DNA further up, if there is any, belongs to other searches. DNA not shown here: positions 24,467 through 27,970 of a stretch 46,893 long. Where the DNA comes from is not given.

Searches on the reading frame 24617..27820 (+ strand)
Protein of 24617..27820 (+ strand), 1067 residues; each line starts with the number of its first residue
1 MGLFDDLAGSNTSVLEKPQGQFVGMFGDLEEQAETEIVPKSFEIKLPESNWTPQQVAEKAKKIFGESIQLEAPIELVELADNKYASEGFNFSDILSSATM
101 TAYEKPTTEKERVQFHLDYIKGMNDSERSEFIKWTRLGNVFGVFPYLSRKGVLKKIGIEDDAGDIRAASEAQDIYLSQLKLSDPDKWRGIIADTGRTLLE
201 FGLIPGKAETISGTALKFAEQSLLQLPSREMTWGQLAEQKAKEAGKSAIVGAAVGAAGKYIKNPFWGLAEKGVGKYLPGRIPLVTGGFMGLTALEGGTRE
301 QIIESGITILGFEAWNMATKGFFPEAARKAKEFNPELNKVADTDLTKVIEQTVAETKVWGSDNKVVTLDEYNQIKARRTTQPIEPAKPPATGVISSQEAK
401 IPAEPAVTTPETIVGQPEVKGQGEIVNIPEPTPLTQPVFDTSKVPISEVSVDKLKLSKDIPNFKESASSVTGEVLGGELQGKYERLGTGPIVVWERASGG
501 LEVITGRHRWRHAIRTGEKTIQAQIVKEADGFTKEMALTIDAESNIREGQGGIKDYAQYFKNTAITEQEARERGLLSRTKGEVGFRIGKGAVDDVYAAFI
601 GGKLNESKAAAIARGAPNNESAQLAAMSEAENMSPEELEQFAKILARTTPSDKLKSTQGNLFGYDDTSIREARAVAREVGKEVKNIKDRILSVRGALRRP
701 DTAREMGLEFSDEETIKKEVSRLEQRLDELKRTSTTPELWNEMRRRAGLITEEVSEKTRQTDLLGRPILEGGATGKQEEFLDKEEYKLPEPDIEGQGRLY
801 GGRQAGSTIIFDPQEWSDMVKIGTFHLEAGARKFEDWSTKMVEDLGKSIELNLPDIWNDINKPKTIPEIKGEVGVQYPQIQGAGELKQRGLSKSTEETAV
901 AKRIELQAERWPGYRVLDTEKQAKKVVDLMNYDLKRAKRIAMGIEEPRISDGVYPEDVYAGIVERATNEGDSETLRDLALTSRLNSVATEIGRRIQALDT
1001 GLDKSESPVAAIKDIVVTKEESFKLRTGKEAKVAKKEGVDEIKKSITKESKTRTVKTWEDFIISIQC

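Call 48: search_protein_families(library=phrogs, proteins=[window:24617-27820:+], max_evalue=0.01)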
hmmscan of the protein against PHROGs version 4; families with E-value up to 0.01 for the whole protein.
window:24617-27820:+ (1067 aa): 2 families
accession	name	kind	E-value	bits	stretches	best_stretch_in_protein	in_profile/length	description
phrog_1033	-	DNA, RNA and nucleotide metabolism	3.7e-05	24.7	1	489-543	72-130/334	ParB-like partition protein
phrog_3264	-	DNA, RNA and nucleotide metabolism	0.00014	22.6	1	490-538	87-135/337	ParB-like partition protein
